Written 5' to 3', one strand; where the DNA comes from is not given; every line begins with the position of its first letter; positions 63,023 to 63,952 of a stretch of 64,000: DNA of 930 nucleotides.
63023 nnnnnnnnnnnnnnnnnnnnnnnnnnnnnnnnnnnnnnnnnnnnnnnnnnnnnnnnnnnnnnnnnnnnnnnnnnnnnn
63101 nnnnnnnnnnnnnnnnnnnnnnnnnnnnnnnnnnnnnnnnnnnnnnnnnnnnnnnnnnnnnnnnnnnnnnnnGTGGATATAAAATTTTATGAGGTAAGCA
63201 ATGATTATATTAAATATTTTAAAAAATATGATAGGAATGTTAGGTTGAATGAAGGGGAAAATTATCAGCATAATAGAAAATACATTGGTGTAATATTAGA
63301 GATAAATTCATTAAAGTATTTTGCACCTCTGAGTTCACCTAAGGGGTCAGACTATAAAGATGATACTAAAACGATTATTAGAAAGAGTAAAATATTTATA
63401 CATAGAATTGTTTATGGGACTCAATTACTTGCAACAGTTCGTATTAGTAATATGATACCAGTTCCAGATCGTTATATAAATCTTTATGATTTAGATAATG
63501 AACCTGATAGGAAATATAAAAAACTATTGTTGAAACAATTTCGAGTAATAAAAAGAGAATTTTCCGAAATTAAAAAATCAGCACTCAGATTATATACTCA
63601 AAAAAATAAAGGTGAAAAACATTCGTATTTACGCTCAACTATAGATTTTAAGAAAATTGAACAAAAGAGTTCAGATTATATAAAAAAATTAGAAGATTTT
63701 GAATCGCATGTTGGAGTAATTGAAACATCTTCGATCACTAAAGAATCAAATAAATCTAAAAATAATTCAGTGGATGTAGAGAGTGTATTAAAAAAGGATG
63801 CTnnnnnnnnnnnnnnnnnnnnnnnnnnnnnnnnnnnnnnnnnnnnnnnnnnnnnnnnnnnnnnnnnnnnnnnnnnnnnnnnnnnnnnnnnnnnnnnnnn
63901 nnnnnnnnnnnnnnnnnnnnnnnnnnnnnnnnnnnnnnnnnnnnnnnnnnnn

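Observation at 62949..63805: Unannotated type III toxin-antitoxin (ToxIN/AbiQ-like abortive-infection) module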

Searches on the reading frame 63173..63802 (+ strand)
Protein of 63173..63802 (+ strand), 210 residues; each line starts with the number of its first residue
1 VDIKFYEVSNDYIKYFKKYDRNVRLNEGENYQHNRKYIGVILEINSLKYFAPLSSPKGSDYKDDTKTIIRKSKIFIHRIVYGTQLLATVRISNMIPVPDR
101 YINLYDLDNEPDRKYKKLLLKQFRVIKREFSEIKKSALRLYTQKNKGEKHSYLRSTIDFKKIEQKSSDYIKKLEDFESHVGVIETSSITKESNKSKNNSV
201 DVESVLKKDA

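Call 4: search_protein_families(library=pfam, proteins=[window:63173-63802:+], max_evalue=1)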
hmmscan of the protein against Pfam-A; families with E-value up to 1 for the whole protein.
window:63173-63802:+ (210 aa): 1 family
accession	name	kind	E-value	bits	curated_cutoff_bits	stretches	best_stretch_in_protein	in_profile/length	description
PF13958.12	ToxN_toxin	-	9.4e-36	123.8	25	1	4-169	2-159/159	Toxin ToxN, type III toxin-antitoxin system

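Call 5: search_protein_families(library=padloc, proteins=[window:63173-63802:+], max_evalue=1)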
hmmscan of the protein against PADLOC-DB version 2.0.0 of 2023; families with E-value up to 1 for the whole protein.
window:63173-63802:+ (210 aa): 1 family
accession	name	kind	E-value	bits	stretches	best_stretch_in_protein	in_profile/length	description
PDLC02352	AbiQ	-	1.6e-41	140.2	1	3-171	1-159/160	AbiQ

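Call 8: search_solved_structures(query=window:63173-63802:+, max_evalue=1, show_alignments=3)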
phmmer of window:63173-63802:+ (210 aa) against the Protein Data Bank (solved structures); distinct sequences matched with E-value up to 1: 4.
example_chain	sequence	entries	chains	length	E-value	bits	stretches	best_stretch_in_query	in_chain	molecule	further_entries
2xd0_A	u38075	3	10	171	3.7e-22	82.6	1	3-177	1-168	TOXN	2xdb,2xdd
7d8o_A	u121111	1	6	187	4.5e-22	82.4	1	4-177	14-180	Type III toxin-antitoxin system ToxN/AbiQ family toxin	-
4ato_A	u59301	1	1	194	1.2e-15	61.4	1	4-172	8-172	TOXN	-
4glk_A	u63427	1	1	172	4e-13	53.2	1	3-172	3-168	AbiQ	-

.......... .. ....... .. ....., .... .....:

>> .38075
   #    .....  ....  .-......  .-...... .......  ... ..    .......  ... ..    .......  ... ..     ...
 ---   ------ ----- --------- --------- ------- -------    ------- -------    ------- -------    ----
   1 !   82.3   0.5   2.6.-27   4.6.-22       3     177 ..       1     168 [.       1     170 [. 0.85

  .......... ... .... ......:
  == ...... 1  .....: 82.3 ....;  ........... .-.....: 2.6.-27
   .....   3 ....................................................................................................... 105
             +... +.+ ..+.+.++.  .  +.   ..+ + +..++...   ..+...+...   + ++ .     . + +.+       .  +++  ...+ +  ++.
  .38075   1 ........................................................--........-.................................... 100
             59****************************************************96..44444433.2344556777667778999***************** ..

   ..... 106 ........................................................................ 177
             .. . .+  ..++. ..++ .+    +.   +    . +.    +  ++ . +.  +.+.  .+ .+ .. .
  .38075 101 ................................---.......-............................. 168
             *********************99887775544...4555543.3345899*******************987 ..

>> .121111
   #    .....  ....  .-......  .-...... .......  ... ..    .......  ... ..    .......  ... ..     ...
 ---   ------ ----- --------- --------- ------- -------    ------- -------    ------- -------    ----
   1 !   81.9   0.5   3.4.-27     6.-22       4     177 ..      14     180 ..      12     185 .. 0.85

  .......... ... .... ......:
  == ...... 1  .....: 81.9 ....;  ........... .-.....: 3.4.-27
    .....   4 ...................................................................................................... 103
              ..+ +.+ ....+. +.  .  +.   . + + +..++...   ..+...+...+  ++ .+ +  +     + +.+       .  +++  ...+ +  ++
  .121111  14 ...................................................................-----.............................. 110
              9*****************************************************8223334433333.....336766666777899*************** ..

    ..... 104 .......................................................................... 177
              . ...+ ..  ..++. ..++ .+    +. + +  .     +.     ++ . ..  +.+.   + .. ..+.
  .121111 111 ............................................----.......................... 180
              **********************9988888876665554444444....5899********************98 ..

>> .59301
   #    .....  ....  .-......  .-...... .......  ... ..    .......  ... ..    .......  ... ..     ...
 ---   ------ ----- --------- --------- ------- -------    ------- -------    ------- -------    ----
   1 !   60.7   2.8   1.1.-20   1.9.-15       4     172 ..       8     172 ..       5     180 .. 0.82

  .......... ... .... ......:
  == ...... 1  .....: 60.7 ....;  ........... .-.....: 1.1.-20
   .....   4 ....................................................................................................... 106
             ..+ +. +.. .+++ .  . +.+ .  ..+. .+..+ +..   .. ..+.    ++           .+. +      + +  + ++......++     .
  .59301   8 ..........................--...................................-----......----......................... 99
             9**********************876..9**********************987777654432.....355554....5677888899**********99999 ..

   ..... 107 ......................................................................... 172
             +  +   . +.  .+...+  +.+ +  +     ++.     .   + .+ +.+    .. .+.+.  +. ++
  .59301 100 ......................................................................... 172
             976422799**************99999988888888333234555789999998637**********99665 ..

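Call 11: search_protein_families(library=ncbifam, proteins=[window:63173-63802:+], max_evalue=1)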
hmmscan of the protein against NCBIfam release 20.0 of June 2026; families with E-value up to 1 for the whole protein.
window:63173-63802:+ (210 aa): 0 families

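Call 13: find_homologous_proteins(query=window:63173-63802:+, max_evalue=0.00001)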
Query window:63173-63802:+ (210 aa): 51 proteins with E <= 0.00001 among 297 candidates.
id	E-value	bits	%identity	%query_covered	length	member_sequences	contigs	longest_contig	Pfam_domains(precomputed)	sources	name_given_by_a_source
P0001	5.7e-128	443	100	100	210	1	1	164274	PF13958.13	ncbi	-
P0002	2.2e-38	150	50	80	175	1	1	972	PF13958.13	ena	-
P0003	2.5e-35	140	48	81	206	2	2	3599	PF13958.13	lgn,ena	-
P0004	2.6e-35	140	49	80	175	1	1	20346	PF13958.13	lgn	-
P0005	1.3e-34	138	49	80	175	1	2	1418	PF13958.13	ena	-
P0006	2.1e-34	137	48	80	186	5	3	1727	PF13958.13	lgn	-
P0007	1.2e-33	135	49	80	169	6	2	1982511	PF13958.13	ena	-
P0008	1.4e-33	135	47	80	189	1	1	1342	PF13958.13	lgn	-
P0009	1.5e-33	135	47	80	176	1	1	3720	PF13958.13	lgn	-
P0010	2.0e-33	134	50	79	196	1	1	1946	PF13958.13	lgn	-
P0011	2.7e-33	134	49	80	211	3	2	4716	PF13958.13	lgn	-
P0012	5.7e-33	133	47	80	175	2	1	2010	PF13958.13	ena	-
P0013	2.7e-32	130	45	80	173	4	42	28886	PF13958.13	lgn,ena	-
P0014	3.9e-30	123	47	80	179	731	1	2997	PF13958.13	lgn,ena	-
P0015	4.2e-30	123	44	80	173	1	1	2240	PF13958.13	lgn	-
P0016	9.7e-30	122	43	80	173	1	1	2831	PF13958.13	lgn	-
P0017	2.5e-29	121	46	80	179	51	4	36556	PF13958.13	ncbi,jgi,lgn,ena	-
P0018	3.1e-29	120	48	80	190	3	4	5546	PF13958.13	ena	-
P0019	6.3e-29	119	47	80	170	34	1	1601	PF13958.13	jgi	-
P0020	3.6e-28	117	41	80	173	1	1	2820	PF13958.13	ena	-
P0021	7.6e-28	116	41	80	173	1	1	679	PF13958.13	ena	-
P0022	1.3e-27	115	41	80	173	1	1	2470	PF13958.13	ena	-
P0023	1.9e-27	115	39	82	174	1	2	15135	PF13958.13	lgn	-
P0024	1.0e-26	112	42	80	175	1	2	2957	PF13958.13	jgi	jgi:protein AbiQ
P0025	1.2e-26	112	43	80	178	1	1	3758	PF13958.13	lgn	-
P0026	3.2e-26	111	40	80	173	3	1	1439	PF13958.13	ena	-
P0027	1.3e-25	109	42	80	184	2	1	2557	PF13958.13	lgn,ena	-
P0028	2.8e-25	108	45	80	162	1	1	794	PF13958.13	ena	-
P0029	1.3e-24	105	44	69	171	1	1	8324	PF13958.13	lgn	-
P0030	2.9e-24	104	44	67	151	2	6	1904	PF13958.13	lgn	-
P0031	3.5e-24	104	42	72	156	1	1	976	PF13958.13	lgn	-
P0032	1.2e-23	102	35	96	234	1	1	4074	PF13958.13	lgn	-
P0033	1.1e-22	99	46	61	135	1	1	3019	PF13958.13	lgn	-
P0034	1.2e-19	89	37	80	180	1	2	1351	PF13958.13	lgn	-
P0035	3.0e-19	88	40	67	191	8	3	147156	PF13958.13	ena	-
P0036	4.8e-19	87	40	65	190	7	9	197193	PF13958.13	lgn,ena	-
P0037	1.2e-18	86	38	80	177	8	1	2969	PF13958.13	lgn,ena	-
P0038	4.3e-18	84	38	80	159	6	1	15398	PF13958.13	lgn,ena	-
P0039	5.4e-18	84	36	80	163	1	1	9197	PF13958.13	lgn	-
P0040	7.3e-18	83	37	80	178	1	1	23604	PF13958.13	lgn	-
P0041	3.1e-17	81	37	82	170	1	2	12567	PF13958.13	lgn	-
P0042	1.6e-15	76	36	80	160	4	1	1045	PF13958.13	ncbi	-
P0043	1.2e-14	73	38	76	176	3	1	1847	PF13958.13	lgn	-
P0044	1.2e-14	73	35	80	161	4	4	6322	PF13958.13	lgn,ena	-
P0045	1.4e-14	73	36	77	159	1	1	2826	PF13958.13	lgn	-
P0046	2.9e-14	72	35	80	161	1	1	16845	PF13958.13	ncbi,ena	-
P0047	7.6e-14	70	34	80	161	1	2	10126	PF13958.13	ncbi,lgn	-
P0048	2.3e-13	69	33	80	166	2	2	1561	PF13958.13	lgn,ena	-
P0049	2.6e-12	65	37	69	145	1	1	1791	PF13958.13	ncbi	-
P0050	1.6e-11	63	36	67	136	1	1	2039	PF13958.13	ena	-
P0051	4.2e-11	61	36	61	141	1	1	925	PF13958.13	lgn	-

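Call 14: list_cluster_members(proteins=[P0001])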
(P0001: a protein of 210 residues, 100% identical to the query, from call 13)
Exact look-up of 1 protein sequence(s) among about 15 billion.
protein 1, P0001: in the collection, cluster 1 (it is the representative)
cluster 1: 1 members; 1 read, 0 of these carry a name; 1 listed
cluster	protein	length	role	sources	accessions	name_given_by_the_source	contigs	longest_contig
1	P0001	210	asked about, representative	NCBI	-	-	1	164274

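Call 15: find_encoding_contigs(protein=P0001, flank=10000, max_places=3)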
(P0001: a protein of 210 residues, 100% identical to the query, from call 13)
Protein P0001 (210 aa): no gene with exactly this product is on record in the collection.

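Call 17: find_related_loci(query=A1, collection=genome_contigs, flank=3000)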
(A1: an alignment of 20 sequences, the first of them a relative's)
Query A1 (210 aa) in genome_contigs; peptide patterns used: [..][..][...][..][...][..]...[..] (x = any residue, [..] = any of these).
49 stretches matched a pattern; 23 encode a relative of the query (tblastn E <= 1e-3); 23 distinct loci.
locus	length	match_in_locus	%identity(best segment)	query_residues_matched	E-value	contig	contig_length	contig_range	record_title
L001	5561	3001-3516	45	3-171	2e-40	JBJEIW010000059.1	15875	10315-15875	MAG: Candidatus Ornithomonoglobus sp. isolate PUUB48_bin.020 NODE_1638_length_15875_cov_8.429899, whole genome shotgun s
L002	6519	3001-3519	45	3-172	3e-40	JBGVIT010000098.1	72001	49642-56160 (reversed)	MAG: Clostridia bacterium isolate fecal_MAG_129 fecal_MAG_129_contig_0098, whole genome shotgun sequence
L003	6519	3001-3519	45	3-172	6e-40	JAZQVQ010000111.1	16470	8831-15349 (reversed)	MAG: Eubacteriales bacterium isolate T1900045168_TC20190162.MAGScoT_cleanbin_000007 SGB_5174_k141_653194, whole genome s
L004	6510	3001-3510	44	3-169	1e-38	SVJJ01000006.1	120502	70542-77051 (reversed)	MAG: Oscillospiraceae bacterium isolate SIG432 NODE_685_length_120502_cov_3.125408, whole genome shotgun sequence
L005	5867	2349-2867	44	3-172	2e-37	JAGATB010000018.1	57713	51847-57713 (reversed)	MAG: Clostridia bacterium isolate RGIG8748 Water_deer_Colon-4__c128837, whole genome shotgun sequence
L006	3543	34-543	44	3-169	4e-37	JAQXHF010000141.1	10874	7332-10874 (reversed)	MAG: Clostridia bacterium isolate SUG1193 k141_4538333, whole genome shotgun sequence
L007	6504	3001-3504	47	3-169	3e-36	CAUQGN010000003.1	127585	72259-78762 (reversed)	MAG TPA_asm: uncultured Leptotrichia sp. isolate ERR9968832_bin.17_MetaWRAP_v1.3_MAG genome assembly, contig: ERZ2161566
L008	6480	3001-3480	44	3-159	8e-36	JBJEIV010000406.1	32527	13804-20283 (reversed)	MAG: Candidatus Ornithomonoglobus sp. isolate PUUB56_bin.040 NODE_724_length_32527_cov_6.132668, whole genome shotgun se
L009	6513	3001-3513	43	3-164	3e-32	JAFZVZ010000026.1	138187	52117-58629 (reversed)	MAG: Lachnospiraceae bacterium isolate RGIG8148 Water_buffalos_Rumen-3__c990408, whole genome shotgun sequence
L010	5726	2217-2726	42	3-164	9e-32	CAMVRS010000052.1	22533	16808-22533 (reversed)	MAG TPA_asm: uncultured Lachnospiraceae bacterium isolate SRR8387718_bin.32_metaWRAP_v1.3_MAG genome assembly, contig: E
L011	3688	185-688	44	4-163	1e-31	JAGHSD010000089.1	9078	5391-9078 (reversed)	MAG: Candidatus Darwinimomas equi isolate E1_MB2_36 c_000000130489, whole genome shotgun sequence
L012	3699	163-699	43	3-172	1e-28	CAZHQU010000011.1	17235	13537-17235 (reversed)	MAG TPA_asm: uncultured Coprobacillus sp. isolate SRP315200_co1_679 genome assembly, contig: NODE_6414_length_17235_cov_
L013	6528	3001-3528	38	3-169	1e-28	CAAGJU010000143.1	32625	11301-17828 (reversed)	MAG TPA_asm: Lachnospiraceae bacterium, isolate HGM12300, WGS project CAAGJU010000000 data, contig: SRS476292_22_k119_94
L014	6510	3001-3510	42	3-164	9e-28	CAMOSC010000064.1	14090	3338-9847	MAG: uncultured Clostridia bacterium isolate SRR873601_bin.66_metaWRAP_v1.3_MAG genome assembly, contig: NODE_12917_leng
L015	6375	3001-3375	46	26-144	9e-27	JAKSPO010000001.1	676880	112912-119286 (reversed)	MAG: Lachnospiraceae bacterium isolate Horse_feces205 MAG205_1, whole genome shotgun sequence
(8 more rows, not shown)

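Call 21: search_dna_similar(query=window:63173-63802:+, collection=plasmids, mode=protein, max_rows=15)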
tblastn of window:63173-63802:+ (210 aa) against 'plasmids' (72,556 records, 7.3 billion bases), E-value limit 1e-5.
Records with a match: 240; places in all: 242; records where one place covers at least 80% of the query: 138.
Best place of each record, by identity: <60% 240.
By first word of the organism name: Escherichia 55; Bacillus 42; Staphylococcus 39; Enterococcus 35; Salmonella 12; Enterobacter 10; Klebsiella 8; Clostridium 5; Lactococcus 5; Serratia 3; and 18 more.
By predicted mobility (MOB-suite, as given by PLSDB): mobilizable 109; conjugative 85; non-mobilizable 46.
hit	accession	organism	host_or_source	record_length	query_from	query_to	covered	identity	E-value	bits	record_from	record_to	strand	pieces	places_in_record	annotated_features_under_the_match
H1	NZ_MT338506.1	Pasteurella multocida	-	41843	3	202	95%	33.6%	2e-15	81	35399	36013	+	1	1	type III toxin-antitoxin system ToxN/AbiQ family toxin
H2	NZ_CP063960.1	Clostridium botulinum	Bovine,feces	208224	1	185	88%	35.7%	9e-21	97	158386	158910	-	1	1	type III toxin-antitoxin system ToxN/AbiQ family toxin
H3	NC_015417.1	Clostridium botulinum BKT015925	-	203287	1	185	88%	34.6%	8e-20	94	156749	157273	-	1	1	type III toxin-antitoxin system ToxN/AbiQ family toxin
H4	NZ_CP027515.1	Enterococcus faecium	Homo sapiens,blood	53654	5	203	95%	31.7%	6e-8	59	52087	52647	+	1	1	type III toxin-antitoxin system ToxN/AbiQ family toxin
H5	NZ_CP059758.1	Enterococcus faecium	Homo sapiens,blood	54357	5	203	95%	31.7%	6e-8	59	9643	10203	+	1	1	type III toxin-antitoxin system ToxN/AbiQ family toxin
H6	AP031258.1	Enterococcus faecium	-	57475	5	203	95%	31.7%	6e-8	59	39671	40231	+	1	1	hypothetical protein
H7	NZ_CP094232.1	Enterococcus faecium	Homo sapiens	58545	5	203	95%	31.7%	6e-8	59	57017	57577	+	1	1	type III toxin-antitoxin system ToxN/AbiQ family toxin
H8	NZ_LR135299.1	Enterococcus faecium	-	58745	5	203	95%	31.7%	6e-8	59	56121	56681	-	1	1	type III toxin-antitoxin system ToxN/AbiQ family toxin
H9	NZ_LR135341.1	Enterococcus faecium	-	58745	5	203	95%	31.7%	6e-8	59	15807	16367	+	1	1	type III toxin-antitoxin system ToxN/AbiQ family toxin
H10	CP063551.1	Enterococcus faecium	Homo sapiens,rectal swab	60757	5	203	95%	31.7%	6e-8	59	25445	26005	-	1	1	type III toxin-antitoxin system ToxN/AbiQ family toxin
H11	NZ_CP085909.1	Enterococcus faecium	Homo sapiens,cell culture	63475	5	203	95%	31.7%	6e-8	59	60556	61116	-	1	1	type III toxin-antitoxin system ToxN/AbiQ family toxin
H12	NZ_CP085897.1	Enterococcus faecium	Homo sapiens,cell culture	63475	5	203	95%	31.7%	6e-8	59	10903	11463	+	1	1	type III toxin-antitoxin system ToxN/AbiQ family toxin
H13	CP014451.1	Enterococcus faecium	Homo sapiens,feces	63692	5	203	95%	31.7%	6e-8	59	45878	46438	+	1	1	hypothetical protein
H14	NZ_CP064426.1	Enterococcus faecium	Homo sapiens,Rectal Swab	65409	5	203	95%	31.7%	6e-8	59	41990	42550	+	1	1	type III toxin-antitoxin system ToxN/AbiQ family toxin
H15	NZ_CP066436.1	Enterococcus faecium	Homo sapiens,cell culture,rectal swab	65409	5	203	95%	31.7%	6e-8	59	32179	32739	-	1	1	type III toxin-antitoxin system ToxN/AbiQ family toxin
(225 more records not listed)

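Call 22: search_dna_similar(query=window:63173-63802:+, collection=phages, mode=protein, max_rows=10)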
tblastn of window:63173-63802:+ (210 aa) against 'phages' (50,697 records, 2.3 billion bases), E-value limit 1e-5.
Records with a match: 4; places in all: 4; records where one place covers at least 80% of the query: 2.
Best place of each record, by identity: <60% 4.
By first word of the organism name: Clostridioides 2; Fusobacterium 1; Clostridium 1.
By host as written in the record: Fusobacterium necrophorum subsp. necrophorum strain FN37 1; Clostridium botulinum D str. 1873 1; - 1; Clostridioides sp. ES-S-0107-01 1.
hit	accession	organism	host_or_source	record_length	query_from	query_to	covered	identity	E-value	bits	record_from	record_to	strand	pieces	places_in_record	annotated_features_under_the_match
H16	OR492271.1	Fusobacterium phage phiFN37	Fusobacterium necrophorum subsp. ...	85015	3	169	80%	44.8%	4e-30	122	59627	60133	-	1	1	type III toxin-antitoxin system ToxN/AbiQ family toxin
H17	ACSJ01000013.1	Clostridium phage D-1873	Clostridium botulinum D str. 1873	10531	1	169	80%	36.7%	7e-21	96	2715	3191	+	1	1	conserved hypothetical protein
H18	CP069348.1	Clostridioides phage pCD1602_4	water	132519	2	169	80%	29.8%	5e-15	79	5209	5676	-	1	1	record has no annotation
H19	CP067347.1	Clostridioides phage ES-S-0107-01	Clostridioides sp. ES-S-0107-01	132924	1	159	76%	27.4%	5e-6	52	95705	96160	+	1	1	record has no annotation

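Call 43: predict_structure(alignment_id=A1)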
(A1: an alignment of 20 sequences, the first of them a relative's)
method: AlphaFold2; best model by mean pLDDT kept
length: 210 residues; sequences in the alignment: 20
mean_pLDDT: 86.3   pTM: 0.79
mean pLDDT of the five models: 86.3, 85.6, 85.1, 85.0, 84.7
residues with pLDDT >= 90: 154; 70-90: 17; 50-70: 22; < 50: 17
segments of 3 or more residues with pLDDT < 50: 185-199
pLDDT, mean of each block of 10 residues (from residue 1): 88 92 76 77 96 94 94 95 95 95 94 95 97 98 96 96 95 88 48 46 57
secondary structure, 60 per line:
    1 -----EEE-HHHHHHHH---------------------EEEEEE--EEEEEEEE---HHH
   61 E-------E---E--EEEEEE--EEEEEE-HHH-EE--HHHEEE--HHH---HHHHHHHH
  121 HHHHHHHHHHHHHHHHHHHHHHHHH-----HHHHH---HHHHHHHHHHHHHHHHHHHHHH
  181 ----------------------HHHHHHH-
elements in order: E6-8 H10-17 E39-44 E47-54 E76-81 E84-89 E102-104 H113-145 H151-155 H159-180 H203-209
